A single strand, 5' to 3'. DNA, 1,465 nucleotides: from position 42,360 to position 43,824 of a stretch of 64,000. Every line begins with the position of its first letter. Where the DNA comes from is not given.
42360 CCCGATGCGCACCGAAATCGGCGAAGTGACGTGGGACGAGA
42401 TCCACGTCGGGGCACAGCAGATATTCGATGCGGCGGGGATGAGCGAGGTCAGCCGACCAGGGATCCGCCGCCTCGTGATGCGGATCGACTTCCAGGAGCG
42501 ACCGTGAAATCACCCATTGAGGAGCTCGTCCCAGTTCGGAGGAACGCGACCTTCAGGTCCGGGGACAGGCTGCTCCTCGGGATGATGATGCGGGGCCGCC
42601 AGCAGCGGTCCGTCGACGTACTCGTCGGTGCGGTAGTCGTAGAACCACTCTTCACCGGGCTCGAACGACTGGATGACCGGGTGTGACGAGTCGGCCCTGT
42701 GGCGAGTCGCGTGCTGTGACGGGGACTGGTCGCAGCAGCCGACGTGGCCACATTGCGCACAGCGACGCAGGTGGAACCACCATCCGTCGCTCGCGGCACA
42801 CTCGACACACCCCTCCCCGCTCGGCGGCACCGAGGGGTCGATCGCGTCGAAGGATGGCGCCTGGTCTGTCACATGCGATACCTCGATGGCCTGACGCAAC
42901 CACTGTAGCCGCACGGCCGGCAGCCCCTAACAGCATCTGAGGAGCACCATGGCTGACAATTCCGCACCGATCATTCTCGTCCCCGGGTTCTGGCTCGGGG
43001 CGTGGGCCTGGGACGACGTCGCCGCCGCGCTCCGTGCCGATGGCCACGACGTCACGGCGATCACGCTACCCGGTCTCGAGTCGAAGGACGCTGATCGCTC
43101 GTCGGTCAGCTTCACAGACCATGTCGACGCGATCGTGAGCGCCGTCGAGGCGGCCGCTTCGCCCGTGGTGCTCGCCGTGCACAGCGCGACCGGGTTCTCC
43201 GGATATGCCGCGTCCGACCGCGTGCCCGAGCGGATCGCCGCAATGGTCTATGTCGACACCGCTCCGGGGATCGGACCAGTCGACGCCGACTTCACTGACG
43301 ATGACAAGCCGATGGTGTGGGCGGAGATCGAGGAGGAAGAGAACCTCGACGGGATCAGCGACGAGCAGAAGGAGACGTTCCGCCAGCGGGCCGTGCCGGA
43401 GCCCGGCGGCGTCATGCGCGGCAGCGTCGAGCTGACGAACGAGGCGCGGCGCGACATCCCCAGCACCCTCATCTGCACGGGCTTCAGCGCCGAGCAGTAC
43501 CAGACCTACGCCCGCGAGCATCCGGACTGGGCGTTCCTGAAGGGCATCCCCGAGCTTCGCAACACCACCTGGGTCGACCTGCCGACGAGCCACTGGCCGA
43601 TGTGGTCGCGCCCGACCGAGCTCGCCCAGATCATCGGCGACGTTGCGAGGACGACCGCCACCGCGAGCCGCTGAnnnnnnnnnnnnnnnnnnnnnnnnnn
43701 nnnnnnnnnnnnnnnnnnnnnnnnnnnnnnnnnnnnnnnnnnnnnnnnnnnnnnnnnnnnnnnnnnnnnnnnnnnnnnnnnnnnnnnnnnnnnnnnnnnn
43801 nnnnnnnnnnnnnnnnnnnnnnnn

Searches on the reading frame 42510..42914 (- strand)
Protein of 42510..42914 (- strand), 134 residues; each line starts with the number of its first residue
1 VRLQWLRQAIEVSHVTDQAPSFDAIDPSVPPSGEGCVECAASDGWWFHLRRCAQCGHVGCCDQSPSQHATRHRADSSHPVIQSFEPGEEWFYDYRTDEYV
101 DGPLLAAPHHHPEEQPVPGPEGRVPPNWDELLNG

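Call 70: search_protein_families(library=pfam, proteins=[window:42510-42914:-], max_evalue=0.01)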
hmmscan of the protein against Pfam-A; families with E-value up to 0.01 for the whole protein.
window:42510-42914:- (134 aa): 1 family
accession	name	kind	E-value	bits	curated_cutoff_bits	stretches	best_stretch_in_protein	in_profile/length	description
PF02148.25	zf-UBP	-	8.9e-14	51.9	22.7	1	36-103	1-61/63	Zn-finger in ubiquitin-hydrolases and other protein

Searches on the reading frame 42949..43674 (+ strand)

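Call 70: search_protein_families(library=pfam, proteins=[window:42949-43674:+], max_evalue=0.01)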
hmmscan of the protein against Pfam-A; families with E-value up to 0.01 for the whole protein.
window:42949-43674:+ (241 aa): 3 families
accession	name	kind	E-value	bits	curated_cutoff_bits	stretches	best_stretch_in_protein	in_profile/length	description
PF12697.13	Abhydrolase_6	-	5.1e-15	57.2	26.3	1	8-227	1-216/217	Alpha/beta hydrolase family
PF00561.26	Abhydrolase_1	-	5.7e-05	23.3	25.8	1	7-112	2-105/245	alpha/beta hydrolase fold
PF12146.15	Hydrolase_4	-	0.0069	16.1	27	1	5-105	4-110/239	Serine aminopeptidase, S33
